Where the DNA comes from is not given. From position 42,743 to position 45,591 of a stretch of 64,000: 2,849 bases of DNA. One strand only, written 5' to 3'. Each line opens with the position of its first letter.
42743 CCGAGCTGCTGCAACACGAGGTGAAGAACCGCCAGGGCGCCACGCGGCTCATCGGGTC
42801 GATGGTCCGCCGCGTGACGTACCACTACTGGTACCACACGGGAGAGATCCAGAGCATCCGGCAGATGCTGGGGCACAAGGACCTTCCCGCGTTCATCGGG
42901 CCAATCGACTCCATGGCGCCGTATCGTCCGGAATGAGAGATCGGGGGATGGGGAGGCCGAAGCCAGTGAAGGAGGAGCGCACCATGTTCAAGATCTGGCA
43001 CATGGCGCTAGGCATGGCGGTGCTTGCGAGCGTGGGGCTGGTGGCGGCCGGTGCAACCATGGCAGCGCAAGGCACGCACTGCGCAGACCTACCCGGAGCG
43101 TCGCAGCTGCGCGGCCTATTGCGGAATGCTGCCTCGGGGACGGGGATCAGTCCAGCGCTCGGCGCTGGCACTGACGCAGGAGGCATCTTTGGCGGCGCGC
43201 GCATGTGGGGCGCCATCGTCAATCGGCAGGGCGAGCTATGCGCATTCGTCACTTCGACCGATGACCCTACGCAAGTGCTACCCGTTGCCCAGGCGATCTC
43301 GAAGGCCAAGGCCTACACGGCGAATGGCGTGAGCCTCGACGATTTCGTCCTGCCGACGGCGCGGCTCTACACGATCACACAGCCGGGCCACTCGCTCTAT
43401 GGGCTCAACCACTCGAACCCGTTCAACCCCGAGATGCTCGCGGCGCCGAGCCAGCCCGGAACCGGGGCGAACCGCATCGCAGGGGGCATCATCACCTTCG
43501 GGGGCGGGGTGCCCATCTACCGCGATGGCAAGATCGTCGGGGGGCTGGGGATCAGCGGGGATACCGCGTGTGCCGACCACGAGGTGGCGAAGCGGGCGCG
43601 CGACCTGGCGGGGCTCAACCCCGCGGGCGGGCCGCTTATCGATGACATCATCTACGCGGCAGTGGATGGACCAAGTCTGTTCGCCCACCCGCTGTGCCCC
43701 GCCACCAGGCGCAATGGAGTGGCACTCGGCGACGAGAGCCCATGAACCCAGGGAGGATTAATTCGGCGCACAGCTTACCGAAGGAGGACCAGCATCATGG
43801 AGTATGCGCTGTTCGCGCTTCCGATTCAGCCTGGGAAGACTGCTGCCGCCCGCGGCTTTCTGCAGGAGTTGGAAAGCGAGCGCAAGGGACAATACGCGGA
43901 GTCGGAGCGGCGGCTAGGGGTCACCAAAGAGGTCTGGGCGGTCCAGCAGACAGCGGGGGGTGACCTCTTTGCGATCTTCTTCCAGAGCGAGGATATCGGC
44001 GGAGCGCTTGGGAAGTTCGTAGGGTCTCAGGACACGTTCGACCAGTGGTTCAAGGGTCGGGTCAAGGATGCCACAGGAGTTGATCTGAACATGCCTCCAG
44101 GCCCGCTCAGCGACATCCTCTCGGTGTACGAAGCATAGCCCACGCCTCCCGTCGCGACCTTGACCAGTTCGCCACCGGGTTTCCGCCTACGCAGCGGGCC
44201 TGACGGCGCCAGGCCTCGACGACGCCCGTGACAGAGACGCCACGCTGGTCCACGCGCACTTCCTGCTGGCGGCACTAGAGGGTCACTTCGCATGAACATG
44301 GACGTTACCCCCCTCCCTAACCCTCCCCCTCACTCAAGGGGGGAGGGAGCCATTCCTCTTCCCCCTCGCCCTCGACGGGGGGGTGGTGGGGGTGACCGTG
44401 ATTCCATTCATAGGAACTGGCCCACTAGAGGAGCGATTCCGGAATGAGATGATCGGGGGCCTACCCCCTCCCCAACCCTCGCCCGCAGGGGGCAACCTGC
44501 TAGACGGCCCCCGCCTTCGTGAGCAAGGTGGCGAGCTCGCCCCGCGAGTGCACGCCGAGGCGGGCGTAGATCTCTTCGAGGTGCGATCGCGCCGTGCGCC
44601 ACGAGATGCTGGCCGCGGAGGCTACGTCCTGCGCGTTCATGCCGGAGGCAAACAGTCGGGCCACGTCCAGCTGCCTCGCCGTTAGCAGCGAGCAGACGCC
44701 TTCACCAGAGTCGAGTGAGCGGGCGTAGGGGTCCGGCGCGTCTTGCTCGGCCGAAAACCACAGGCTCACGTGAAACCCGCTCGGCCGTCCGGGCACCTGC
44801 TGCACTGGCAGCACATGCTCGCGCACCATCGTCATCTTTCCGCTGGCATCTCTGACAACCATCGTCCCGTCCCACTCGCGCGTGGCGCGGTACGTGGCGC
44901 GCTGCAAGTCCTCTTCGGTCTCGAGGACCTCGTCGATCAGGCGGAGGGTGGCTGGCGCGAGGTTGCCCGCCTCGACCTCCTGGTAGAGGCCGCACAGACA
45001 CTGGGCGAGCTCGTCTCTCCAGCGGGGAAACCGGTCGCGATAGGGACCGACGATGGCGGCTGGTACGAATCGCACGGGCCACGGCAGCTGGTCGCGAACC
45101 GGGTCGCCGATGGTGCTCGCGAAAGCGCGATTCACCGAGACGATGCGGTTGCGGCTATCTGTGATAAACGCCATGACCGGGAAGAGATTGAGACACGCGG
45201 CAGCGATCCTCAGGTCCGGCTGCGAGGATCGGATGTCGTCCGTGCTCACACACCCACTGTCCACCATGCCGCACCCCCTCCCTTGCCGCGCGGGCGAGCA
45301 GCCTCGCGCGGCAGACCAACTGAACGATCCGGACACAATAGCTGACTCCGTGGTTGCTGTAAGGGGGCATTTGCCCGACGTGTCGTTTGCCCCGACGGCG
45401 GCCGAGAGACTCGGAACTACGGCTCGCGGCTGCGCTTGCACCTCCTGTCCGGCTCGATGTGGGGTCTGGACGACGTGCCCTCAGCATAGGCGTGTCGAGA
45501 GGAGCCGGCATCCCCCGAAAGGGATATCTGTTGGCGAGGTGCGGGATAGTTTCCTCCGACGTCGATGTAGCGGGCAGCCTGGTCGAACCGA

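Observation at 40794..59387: A private operator-promoter module (GGGCA-N2-TGCCC palindrome plus sigma70-like -35/-10) occurs nine times within 19 kb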

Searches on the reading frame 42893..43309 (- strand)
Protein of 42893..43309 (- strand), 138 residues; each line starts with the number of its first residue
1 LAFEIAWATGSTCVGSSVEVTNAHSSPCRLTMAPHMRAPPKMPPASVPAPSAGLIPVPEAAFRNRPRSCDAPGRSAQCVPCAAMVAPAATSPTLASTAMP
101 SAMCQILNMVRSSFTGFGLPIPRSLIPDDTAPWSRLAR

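Call 65: search_protein_families(library=pfam, proteins=[window:42893-43309:-], max_evalue=1)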
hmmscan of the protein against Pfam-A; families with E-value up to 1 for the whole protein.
window:42893-43309:- (138 aa): 0 families

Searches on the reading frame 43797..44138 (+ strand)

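Call 8: search_protein_families(library=pfam, proteins=[window:43797-44138:+], max_evalue=0.01)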
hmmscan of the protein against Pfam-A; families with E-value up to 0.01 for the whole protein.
window:43797-44138:+ (113 aa): 1 family
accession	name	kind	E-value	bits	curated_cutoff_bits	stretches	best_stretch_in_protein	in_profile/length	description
PF19673.4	DUF6176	-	0.0078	16.6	27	0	1-78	1-74/109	Family of unknown function (DUF6176)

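Call 65: search_protein_families(library=pfam, proteins=[window:43797-44138:+], max_evalue=1)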
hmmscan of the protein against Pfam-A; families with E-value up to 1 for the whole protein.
window:43797-44138:+ (113 aa): 1 family
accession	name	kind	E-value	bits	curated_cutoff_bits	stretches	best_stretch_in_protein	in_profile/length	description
PF19673.4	DUF6176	-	0.0078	16.6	27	1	1-78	1-74/109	Family of unknown function (DUF6176)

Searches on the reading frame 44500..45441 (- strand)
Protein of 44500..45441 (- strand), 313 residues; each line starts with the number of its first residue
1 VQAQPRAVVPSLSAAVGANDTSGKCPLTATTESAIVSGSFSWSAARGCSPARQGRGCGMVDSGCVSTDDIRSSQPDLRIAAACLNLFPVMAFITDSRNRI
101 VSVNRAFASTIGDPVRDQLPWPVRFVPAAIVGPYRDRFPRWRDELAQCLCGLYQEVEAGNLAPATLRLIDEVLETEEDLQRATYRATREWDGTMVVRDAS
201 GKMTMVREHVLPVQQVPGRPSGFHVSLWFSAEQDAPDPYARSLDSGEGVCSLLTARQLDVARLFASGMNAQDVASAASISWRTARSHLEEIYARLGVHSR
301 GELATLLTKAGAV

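Call 8: search_protein_families(library=pfam, proteins=[window:44500-45441:-], max_evalue=0.01)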
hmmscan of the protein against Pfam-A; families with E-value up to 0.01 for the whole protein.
window:44500-45441:- (313 aa): 3 families
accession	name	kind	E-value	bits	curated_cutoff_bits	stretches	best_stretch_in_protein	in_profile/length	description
PF00196.25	GerE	-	1.2e-10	41.3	23.5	1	252-306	2-56/57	Bacterial regulatory proteins, luxR family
PF17765.7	MLTR_LBD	-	1.5e-05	25.6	26.3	1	88-217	14-145/168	MmyB-like transcription regulator ligand binding domain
PF00989.32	PAS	-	0.0092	16.4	22.6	0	84-114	7-37/113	PAS fold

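Call 58: search_protein_families(library=ncbifam, proteins=[window:44500-45267:-], max_evalue=0.01)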
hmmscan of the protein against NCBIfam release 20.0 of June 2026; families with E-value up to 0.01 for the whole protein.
window:44500-45267:- (255 aa): 16 families
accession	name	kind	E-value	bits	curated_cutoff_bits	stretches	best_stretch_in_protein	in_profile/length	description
NF041232.1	BagY_FevT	exception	5.3e-07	28.8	700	1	195-247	297-349/367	LuxR family transcriptional regulator BagY/FevT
NF007708.0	PRK10403.1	equivalog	4.1e-06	26.4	343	1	188-244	147-203/215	nitrate/nitrite response regulator protein NarP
NF050132.1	TransRegAbsR2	equivalog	5.1e-06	25.5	850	1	194-245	530-581/582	LuxR family transcriptional regulator AbsR2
NF052445.1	RespRegMctR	equivalog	2.6e-05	23.7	300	1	193-248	143-198/205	two-component system response regulator MctR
NF047785.1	respo_reg_MadR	equivalog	4.4e-05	22.9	300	1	184-253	138-207/209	MadR family response regulator transcription factor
NF052366.1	photon_PedR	equivalog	4.5e-05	23.5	120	1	195-247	3-55/74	photosynthetic electron transport-dependent transcriptional regulator PedR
NF038181.1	reg_ATPase_IniR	equivalog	7.3e-05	21.3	750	1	190-249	762-821/827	isoniazid response ATPase/transcriptional regulator IniR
NF007403.0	PRK09935.1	equivalog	0.00012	21.7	271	1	193-246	148-201/210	fimbria biosynthesis transcriptional regulator FimZ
TIGR03541.1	reg_near_HchA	equivalog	0.00014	21.5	215.6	1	192-245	169-222/232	PA1136 family autoinducer-binding transcriptional regulator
NF041830.1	RR_TF_ErdR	exception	0.00027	20.7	390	1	170-251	127-207/213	response regulator transcription factor ErdR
NF011896.0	PRK15369.1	equivalog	0.00064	19.4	242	1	189-248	144-203/211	two component system response regulator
NF040749.1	tetrathio_RR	equivalog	0.003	17.3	290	1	194-250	133-189/191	tetrathionate respiration response regulator TtrR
NF003420.0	PRK04841.1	equivalog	0.0049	14.9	537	1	193-244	837-888/903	HTH-type transcriptional regulator MalT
NF007685.0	PRK10360.1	equivalog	0.0063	16.3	258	1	194-247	137-190/196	response regulator transcription factor UhpA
TIGR00229.1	sensory_box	domain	0.0078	16.3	22.9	0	27-54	12-39/126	PAS domain S-box protein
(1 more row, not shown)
